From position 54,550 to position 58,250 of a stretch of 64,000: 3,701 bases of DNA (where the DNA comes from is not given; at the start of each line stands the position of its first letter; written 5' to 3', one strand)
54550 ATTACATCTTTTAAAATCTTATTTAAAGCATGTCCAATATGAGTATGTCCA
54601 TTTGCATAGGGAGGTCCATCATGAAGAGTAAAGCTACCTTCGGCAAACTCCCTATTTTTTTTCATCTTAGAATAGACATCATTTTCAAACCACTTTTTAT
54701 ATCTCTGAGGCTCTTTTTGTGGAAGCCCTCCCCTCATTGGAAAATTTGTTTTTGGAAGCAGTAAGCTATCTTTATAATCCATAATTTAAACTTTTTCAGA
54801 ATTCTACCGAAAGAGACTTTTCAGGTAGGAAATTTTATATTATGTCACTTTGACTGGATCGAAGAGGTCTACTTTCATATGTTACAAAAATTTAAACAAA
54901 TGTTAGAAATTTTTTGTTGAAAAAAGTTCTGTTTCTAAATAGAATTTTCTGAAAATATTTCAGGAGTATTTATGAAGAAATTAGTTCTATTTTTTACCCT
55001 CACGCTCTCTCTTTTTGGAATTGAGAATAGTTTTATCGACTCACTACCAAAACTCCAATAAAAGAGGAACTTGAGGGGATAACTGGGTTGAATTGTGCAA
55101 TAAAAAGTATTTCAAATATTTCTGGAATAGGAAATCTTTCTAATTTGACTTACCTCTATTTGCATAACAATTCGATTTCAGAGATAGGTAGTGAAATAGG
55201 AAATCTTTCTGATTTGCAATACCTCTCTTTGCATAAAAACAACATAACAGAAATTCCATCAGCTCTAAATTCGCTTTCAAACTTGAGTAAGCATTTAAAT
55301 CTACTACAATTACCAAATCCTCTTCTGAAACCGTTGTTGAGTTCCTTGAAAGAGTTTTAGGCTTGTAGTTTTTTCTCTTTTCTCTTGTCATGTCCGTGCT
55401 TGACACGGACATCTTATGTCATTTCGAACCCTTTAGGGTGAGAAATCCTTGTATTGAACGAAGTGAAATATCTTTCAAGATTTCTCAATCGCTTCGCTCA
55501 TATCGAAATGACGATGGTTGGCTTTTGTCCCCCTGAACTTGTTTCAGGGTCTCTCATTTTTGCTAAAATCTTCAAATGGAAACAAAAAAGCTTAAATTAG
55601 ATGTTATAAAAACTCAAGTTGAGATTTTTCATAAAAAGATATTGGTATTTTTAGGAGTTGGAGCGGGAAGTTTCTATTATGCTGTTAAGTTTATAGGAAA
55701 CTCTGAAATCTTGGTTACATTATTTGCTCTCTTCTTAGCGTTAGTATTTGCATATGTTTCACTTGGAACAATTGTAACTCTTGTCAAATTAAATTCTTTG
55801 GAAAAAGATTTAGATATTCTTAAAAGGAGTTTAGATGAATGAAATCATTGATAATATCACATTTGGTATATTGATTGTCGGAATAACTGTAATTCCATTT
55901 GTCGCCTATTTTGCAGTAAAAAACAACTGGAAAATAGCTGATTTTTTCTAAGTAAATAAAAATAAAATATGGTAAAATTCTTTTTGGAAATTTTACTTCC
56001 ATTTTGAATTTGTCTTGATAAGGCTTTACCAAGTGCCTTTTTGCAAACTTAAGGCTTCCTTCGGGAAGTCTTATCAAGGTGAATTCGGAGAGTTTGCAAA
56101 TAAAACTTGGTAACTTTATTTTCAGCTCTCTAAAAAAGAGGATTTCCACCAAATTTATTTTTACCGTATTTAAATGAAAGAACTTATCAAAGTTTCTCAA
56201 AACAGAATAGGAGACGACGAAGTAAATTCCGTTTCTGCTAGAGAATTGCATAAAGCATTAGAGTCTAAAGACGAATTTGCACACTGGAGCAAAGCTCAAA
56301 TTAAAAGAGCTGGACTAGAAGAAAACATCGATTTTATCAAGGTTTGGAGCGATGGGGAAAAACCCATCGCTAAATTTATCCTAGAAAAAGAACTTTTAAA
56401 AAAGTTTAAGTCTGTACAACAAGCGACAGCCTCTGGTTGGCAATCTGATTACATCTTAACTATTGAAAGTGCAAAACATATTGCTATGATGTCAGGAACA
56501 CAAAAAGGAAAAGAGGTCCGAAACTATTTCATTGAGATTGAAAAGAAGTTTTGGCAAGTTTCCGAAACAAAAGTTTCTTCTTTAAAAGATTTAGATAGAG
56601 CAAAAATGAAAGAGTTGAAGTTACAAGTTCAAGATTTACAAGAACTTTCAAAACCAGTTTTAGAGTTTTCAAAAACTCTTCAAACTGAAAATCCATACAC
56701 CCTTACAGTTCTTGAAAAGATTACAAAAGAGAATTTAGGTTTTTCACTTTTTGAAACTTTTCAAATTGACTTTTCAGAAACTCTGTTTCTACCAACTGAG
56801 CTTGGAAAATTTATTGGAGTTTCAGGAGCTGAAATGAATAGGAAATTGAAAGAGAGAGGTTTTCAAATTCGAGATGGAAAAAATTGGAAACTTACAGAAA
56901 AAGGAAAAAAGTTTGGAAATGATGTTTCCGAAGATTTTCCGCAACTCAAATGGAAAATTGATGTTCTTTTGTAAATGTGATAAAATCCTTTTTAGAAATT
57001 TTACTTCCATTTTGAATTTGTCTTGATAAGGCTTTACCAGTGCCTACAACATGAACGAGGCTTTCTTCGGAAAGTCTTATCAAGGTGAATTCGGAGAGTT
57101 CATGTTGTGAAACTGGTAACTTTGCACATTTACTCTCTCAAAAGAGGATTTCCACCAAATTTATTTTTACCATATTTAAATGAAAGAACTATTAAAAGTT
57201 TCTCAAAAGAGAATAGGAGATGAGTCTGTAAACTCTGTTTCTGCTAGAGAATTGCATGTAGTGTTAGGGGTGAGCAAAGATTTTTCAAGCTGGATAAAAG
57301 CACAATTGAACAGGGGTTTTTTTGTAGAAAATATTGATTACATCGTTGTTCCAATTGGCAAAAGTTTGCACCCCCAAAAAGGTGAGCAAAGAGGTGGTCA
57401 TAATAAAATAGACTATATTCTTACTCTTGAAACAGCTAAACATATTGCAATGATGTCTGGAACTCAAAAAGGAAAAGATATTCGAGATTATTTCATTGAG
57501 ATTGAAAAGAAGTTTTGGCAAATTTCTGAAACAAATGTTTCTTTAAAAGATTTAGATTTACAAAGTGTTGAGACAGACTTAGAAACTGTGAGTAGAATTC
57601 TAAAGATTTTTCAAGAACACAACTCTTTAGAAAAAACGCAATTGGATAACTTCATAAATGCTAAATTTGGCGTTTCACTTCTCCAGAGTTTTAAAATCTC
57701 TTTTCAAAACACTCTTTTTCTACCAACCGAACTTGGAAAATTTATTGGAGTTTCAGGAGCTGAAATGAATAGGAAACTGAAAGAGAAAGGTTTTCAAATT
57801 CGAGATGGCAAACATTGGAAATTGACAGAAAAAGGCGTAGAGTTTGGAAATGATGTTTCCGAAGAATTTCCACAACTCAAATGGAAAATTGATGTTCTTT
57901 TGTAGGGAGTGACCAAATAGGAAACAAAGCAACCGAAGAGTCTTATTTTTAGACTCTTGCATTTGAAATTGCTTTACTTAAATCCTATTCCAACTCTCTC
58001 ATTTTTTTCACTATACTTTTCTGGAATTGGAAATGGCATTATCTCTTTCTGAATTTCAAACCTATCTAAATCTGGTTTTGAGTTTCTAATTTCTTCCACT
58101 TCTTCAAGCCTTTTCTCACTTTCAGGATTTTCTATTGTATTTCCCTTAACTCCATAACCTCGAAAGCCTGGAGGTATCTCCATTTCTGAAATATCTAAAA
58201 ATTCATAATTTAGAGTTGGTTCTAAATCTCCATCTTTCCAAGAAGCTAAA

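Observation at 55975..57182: Paralogous ~100-nt structured element before each of two tandem antirepressor genes, with stem covariation and one wholesale stem swap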

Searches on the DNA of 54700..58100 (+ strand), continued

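Call 42: search_with_rna_model(model_id=R1, sources=[window, L009, L010, L014, L016, L032, L036], max_evalue=0.00001, make_alignment=true, show_alignments=0)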
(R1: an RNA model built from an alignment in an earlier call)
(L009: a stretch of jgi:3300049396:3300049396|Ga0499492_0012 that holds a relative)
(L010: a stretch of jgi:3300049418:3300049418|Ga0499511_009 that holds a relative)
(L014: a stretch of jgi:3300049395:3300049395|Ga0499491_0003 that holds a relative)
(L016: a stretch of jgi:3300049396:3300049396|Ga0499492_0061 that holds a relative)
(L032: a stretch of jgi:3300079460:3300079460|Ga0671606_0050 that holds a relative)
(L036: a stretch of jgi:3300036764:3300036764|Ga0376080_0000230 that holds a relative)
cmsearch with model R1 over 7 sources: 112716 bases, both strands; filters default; matches with E-value up to 0.00001: 9.
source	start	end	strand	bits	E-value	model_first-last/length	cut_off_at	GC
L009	3799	4003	+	250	1.4e-37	1-206/206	no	0.3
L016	3798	4003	+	247.7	3.1e-37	1-206/206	no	0.33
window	55973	56176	+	247.1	3.8e-37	1-206/206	no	0.31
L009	2879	3085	+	246.9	4.2e-37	1-206/206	no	0.32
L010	3801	4003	+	232.3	8.9e-35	1-206/206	no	0.32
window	56981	57182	+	227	6.2e-34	1-206/206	no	0.33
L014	3810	4002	+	196.7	4.2e-29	1-206/206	no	0.34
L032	2799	3003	+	95.7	5.5e-13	1-206/206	no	0.3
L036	2795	3003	+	66.2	2.7e-08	1-206/206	no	0.31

Alignment A5: 9 matches aligned to the model, 225 columns, each read 5' to 3' on its own strand. Consensus structure (alignment columns), stored with it:
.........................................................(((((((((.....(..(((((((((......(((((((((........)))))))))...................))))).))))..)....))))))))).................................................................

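Call 51: search_with_rna_model(model_id=R1, sources=[L039, L040, L034, L035, L017, L019, L020, L021, L023], max_evalue=0.01, show_alignments=2)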
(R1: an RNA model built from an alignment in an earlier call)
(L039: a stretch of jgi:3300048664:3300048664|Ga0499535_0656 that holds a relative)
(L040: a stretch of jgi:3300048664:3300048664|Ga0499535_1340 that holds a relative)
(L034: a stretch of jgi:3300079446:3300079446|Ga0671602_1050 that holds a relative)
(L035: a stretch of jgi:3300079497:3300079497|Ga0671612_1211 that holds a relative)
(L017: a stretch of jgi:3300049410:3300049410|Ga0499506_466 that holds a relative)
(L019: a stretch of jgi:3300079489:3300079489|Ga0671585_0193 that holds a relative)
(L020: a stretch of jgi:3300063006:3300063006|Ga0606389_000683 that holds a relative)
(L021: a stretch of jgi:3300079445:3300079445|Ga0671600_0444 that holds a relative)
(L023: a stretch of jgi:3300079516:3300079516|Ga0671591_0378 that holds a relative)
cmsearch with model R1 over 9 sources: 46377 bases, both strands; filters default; matches with E-value up to 0.01: 3.
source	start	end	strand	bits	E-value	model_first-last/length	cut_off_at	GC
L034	985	1189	+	95.7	2.3e-13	1-206/206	no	0.3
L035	2799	3003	+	95.7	2.3e-13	1-206/206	no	0.3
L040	1620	1815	+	87.4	4.7e-12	1-206/206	no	0.3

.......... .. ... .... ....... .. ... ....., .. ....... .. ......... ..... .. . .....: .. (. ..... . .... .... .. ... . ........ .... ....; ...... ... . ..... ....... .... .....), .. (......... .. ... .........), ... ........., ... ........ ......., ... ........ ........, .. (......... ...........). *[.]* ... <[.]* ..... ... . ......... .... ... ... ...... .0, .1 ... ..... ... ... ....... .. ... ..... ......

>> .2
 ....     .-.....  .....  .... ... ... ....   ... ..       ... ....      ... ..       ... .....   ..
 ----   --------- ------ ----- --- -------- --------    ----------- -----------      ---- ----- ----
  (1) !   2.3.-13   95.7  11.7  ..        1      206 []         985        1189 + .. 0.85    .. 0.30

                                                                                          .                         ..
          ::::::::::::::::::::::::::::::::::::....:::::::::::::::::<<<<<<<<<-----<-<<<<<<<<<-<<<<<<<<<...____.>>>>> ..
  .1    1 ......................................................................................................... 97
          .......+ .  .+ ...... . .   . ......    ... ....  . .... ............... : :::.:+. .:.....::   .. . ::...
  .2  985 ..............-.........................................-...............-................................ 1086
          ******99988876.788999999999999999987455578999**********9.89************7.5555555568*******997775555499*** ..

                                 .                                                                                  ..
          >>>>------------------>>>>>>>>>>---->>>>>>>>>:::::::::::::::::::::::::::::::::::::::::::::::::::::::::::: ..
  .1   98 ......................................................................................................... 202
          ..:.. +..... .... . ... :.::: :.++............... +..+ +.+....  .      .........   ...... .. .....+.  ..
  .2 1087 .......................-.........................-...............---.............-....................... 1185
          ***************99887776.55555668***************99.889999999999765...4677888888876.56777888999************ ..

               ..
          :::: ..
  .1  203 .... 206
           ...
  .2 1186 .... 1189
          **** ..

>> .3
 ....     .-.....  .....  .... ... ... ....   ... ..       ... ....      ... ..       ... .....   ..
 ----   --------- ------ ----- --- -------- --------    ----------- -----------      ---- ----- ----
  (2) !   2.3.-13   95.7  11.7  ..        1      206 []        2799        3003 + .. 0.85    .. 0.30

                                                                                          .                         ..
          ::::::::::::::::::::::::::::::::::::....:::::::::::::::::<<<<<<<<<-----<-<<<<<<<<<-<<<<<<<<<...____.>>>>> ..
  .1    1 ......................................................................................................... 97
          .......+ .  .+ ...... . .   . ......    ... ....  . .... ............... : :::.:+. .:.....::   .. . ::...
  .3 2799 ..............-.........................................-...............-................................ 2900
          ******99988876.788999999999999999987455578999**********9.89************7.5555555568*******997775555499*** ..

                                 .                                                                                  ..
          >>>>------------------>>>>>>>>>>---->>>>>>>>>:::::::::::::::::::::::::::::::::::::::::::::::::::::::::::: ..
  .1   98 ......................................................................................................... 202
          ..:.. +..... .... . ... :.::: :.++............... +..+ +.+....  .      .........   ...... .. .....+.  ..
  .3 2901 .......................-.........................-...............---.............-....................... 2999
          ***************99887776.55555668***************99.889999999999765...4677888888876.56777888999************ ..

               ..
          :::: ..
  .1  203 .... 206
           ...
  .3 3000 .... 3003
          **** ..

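Call 55: search_with_rna_model(model_id=R1, sources=[window, L009, L010, L014, L016, L032, L036, L040], max_evalue=0.00001, make_alignment=true)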
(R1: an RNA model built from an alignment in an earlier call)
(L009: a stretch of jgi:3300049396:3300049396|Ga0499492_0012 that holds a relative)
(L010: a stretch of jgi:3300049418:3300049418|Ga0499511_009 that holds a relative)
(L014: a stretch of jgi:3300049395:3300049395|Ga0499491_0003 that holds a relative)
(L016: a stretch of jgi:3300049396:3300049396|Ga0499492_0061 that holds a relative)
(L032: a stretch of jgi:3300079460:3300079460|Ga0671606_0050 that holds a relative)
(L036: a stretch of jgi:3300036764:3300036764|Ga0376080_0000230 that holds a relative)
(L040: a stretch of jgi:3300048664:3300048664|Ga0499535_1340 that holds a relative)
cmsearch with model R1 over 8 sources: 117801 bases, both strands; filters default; matches with E-value up to 0.00001: 10.
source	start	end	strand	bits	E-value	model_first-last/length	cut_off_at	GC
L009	3799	4003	+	250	1.4e-37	1-206/206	no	0.3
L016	3798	4003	+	247.7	3.2e-37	1-206/206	no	0.33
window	55973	56176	+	247.1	4e-37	1-206/206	no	0.31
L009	2879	3085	+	246.9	4.4e-37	1-206/206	no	0.32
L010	3801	4003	+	232.3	9.3e-35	1-206/206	no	0.32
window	56981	57182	+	227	6.5e-34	1-206/206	no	0.33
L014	3810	4002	+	196.7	4.4e-29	1-206/206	no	0.34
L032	2799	3003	+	95.7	5.8e-13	1-206/206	no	0.3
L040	1620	1815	+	87.4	1.2e-11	1-206/206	no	0.3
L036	2795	3003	+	66.2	2.9e-08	1-206/206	no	0.31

Alignment A6: 10 matches aligned to the model, 228 columns, each read 5' to 3' on its own strand. Consensus structure (alignment columns), stored with it:
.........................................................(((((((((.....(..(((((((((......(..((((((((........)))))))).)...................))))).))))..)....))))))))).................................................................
